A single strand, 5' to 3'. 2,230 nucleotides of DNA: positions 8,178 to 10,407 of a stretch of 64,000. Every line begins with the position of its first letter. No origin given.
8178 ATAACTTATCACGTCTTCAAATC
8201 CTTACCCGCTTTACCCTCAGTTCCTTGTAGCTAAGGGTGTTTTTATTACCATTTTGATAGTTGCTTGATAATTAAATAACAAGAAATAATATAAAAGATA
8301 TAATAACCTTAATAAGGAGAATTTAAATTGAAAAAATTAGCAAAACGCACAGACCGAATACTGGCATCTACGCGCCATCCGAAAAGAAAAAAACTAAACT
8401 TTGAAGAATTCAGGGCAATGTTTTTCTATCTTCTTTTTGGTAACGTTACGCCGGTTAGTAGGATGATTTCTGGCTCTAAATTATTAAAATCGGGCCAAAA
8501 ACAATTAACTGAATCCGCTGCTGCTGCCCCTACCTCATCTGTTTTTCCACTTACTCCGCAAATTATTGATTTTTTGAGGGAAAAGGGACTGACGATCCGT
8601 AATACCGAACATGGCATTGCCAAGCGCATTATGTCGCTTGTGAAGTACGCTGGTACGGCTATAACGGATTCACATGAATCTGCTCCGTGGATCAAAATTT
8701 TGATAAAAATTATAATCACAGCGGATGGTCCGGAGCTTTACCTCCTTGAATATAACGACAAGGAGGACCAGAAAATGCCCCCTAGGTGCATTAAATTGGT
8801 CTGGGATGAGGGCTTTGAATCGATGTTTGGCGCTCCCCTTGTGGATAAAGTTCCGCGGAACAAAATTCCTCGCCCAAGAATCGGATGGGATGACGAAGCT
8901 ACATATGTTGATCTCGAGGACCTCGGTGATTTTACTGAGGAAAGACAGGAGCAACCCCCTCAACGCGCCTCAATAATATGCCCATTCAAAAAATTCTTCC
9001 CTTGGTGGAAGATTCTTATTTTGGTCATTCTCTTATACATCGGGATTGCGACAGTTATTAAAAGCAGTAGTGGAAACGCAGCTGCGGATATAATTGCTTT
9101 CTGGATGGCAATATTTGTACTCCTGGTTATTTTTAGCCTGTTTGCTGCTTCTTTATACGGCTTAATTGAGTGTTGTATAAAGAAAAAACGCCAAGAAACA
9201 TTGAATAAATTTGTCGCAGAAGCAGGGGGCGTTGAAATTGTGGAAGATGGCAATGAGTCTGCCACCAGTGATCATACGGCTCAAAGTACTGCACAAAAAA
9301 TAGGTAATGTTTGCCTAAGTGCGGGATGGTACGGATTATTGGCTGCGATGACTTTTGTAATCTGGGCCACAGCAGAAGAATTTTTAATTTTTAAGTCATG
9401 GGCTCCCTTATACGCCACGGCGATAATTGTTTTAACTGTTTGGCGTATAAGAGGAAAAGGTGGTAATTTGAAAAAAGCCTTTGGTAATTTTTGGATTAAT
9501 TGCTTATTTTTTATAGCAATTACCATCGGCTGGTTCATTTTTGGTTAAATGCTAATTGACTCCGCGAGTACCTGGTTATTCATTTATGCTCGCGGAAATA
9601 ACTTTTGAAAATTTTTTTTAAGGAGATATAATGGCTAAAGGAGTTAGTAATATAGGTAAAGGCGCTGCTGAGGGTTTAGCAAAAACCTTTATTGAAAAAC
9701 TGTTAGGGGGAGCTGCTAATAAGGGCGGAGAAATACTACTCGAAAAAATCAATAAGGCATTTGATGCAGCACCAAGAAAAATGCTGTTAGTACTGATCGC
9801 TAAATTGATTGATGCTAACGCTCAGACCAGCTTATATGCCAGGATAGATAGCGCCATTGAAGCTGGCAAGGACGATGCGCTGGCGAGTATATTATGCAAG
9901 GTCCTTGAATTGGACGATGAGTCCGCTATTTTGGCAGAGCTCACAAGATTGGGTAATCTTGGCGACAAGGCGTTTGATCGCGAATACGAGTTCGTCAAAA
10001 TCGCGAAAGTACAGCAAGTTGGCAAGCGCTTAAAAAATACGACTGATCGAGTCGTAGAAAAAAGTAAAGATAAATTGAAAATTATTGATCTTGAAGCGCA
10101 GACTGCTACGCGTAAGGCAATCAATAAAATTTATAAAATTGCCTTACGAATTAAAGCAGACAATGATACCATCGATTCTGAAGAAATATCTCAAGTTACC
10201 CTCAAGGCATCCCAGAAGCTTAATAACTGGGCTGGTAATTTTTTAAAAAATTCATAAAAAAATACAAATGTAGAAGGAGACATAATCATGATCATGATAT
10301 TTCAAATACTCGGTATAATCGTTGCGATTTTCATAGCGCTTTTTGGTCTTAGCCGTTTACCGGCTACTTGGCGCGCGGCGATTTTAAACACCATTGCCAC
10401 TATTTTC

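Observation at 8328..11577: Three-gene plus-strand cassette of domain-less proteins (two polytopic membrane proteins and one helical soluble protein) with atypical signals, next to a HEPN-MNT pair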

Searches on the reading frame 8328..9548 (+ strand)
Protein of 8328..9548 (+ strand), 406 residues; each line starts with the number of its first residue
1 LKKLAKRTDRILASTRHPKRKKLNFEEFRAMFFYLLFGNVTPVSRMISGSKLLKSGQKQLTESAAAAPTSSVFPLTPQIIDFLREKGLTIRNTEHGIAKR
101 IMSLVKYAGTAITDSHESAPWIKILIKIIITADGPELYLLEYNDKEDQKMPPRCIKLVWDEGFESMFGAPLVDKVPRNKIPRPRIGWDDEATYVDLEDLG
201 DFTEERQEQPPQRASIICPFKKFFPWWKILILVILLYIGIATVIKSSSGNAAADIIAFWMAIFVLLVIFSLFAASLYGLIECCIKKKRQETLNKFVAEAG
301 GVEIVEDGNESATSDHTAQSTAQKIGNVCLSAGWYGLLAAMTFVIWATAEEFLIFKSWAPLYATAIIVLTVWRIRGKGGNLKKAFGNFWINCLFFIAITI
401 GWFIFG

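Call 11: search_protein_families(library=pfam, proteins=[window:8328-9548:+], max_evalue=1)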
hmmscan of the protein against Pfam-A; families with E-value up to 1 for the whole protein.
window:8328-9548:+ (406 aa): 0 families

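Call 12: search_protein_families(library=padloc, proteins=[window:8328-9548:+], max_evalue=1)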
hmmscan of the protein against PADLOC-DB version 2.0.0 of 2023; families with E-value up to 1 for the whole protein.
window:8328-9548:+ (406 aa): 0 families

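Call 13: search_protein_families(library=phrogs, proteins=[window:8328-9548:+], max_evalue=1)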
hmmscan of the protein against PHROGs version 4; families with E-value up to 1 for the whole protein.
window:8328-9548:+ (406 aa): 1 family
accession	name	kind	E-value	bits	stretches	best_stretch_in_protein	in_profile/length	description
phrog_15377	-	unknown function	0.87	9.7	1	229-289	20-80/432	-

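Call 18: find_homologous_proteins(query=window:8328-9548:+)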
Query window:8328-9548:+ (406 aa): 1 proteins with E <= 0.001 among 6184 candidates.
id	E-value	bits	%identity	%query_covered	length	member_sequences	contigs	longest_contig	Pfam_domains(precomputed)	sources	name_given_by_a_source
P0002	4.4e-273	923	100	100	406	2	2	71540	-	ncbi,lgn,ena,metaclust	metaclust:\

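Call 20: find_encoding_contigs(protein=P0002, flank=10000, max_places=10)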
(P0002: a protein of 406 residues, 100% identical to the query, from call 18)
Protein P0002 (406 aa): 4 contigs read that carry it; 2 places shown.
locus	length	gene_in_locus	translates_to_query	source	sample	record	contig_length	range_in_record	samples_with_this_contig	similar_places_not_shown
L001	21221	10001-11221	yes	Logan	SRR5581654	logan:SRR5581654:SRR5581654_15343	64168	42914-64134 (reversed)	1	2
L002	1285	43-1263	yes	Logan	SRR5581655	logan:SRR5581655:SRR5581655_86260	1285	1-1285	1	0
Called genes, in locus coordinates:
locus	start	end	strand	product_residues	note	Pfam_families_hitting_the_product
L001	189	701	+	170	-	-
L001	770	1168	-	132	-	-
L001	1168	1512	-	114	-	-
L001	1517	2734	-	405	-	PF01551:Peptidase_M23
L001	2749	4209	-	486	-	PF00749:tRNA-synt_1c, PF19269:Anticodon_2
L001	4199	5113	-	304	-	PF01073:3Beta_HSD, PF01370:Epimerase, PF02719:Polysacc_synt_2, PF04321:RmlD_sub_bind, PF13460:NAD_binding_10, PF16363:GDP_Man_Dehyd, PF07993:NAD_binding_4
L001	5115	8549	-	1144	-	-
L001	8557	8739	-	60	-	-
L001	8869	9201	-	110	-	PF01909:NTP_transf_2, PF18765:Polbeta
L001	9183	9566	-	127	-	PF05168:HEPN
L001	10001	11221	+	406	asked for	-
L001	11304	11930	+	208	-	-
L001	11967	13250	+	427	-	-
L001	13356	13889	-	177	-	PF18895:T4SS_pilin (weak)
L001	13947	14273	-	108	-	-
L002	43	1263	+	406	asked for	-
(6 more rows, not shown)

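Call 35: search_solved_structures(query=window:8328-9548:+, max_evalue=10)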
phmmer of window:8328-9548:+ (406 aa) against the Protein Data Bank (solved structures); distinct sequences matched with E-value up to 10: 0.

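Call 99: list_cluster_members(proteins=[P0002, P0008, P0010, P0001])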
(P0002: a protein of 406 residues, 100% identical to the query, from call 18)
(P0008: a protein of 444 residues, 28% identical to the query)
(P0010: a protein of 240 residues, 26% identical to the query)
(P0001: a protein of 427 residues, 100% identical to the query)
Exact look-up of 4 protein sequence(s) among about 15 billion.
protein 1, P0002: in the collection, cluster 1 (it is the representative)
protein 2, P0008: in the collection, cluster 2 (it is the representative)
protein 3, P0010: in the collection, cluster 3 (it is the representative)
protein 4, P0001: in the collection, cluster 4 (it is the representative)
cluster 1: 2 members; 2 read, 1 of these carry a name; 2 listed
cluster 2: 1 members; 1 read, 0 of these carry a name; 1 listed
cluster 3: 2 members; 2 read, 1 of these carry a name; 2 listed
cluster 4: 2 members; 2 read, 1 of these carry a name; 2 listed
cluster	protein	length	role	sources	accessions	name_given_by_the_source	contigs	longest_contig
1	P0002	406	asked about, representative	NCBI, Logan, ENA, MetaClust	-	\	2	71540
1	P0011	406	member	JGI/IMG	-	-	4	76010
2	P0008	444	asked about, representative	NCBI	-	-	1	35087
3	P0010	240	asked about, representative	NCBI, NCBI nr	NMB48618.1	hypothetical protein GYA13_04230 [Candidatus Kuenenbacteria bacterium] | hypothetical protein [Candidatus Kuenenbacteria bacterium]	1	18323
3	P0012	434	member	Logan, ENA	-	-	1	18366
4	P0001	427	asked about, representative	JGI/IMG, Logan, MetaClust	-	\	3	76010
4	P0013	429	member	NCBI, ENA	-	-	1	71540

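Call 102: search_protein_families(library=ncbifam, proteins=[window:8328-9548:+], max_evalue=0.1)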
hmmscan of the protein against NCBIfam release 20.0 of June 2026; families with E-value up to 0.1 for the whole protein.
window:8328-9548:+ (406 aa): 1 family
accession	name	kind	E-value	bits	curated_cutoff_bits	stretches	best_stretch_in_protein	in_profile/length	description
NF046020.1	HisKinCckABruc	equivalog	0.057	11.2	1000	1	225-309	23-105/868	cell cycle histidine kinase CckA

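Call 118: search_dna_similar(query=window:8328-9548:+, collection=phages, mode=protein, max_evalue=0.001, max_rows=5)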
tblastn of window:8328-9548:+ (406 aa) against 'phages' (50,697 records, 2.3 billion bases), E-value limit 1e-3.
No match.

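Call 122: search_protein_families(library=pfam, proteins=[P0012], max_evalue=0.5)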
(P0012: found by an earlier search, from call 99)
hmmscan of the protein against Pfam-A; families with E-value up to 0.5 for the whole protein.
P0012 (434 aa): 2 families
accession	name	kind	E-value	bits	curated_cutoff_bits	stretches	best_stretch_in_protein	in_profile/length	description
PF07653.23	SH3_2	-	0.19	11.9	21.8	0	269-287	14-28/55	Variant SH3 domain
PF23417.1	STING_TM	-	0.21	12.4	28.1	0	8-79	54-96/109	STING transmembrane domain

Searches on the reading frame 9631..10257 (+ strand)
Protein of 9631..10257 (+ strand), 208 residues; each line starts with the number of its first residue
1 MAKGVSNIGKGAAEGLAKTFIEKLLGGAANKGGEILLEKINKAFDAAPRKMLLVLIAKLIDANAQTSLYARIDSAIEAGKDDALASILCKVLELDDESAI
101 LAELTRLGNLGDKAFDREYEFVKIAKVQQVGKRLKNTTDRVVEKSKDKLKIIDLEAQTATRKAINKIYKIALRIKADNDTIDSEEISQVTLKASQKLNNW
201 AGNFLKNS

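Call 11: search_protein_families(library=pfam, proteins=[window:9631-10257:+], max_evalue=1)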
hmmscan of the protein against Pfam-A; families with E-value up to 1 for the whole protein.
window:9631-10257:+ (208 aa): 1 family
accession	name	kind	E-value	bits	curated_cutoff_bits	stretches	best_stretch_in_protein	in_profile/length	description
PF22296.2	bAvd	-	0.021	15.7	40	1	34-135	8-101/107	bAvd-like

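Call 12: search_protein_families(library=padloc, proteins=[window:9631-10257:+], max_evalue=1)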
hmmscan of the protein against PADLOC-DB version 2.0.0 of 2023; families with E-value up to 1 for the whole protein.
window:9631-10257:+ (208 aa): 1 family
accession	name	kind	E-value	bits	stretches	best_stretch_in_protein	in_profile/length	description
PDLC02020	Cas10_Id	-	0.00015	18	1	28-202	306-468/964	-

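Call 13: search_protein_families(library=phrogs, proteins=[window:9631-10257:+], max_evalue=1)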
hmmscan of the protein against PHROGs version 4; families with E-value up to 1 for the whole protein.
window:9631-10257:+ (208 aa): 3 families
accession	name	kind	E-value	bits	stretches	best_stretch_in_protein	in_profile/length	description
phrog_6670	-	unknown function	0.017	16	1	89-166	25-101/120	-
phrog_35984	-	unknown function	0.038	15.2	1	125-172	28-75/90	-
phrog_29247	-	unknown function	0.18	13.4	1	120-169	6-55/97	-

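Call 19: find_homologous_proteins(query=window:9631-10257:+)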
Query window:9631-10257:+: 550 candidates shared short words with the query, none scored E <= 0.001.

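Call 36: search_solved_structures(query=window:9631-10257:+, max_evalue=10)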
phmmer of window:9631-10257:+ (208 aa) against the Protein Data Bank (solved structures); distinct sequences matched with E-value up to 10: 0.

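Call 88: predict_structure(protein=window:9631-10257:+)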
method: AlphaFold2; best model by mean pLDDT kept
length: 208 residues; sequences in the alignment: 1
mean_pLDDT: 42.6   pTM: 0.31
mean pLDDT of the five models: 42.6, 37.0, 36.2, 35.7, 35.5
residues with pLDDT >= 90: 0; 70-90: 0; 50-70: 25; < 50: 183
segments of 3 or more residues with pLDDT < 50: 1-69, 71-75, 91-95, 99-104, 106-142, 144-181, 185-187, 189-198, 201-208
pLDDT, mean of each block of 10 residues (from residue 1): 33 43 44 43 40 40 45 51 55 48 47 34 32 41 43 41 42 42 45 46 41
secondary structure, 60 per line:
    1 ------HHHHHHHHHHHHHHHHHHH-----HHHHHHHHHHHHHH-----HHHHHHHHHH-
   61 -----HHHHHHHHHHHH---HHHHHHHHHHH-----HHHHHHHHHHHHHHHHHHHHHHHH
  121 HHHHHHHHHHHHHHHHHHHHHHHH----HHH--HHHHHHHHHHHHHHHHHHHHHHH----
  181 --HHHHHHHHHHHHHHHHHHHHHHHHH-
elements in order: H7-25 H31-44 H50-59 H66-77 H81-91 H97-144 H154-176 H183-207

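Call 102: search_protein_families(library=ncbifam, proteins=[window:9631-10257:+], max_evalue=0.1)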
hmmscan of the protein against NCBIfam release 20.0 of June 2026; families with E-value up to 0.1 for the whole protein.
window:9631-10257:+ (208 aa): 0 families

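Call 119: search_dna_similar(query=window:9631-10257:+, collection=phages, mode=protein, max_evalue=0.001, max_rows=5)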
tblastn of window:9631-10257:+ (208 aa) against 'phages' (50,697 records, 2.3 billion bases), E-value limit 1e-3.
No match.
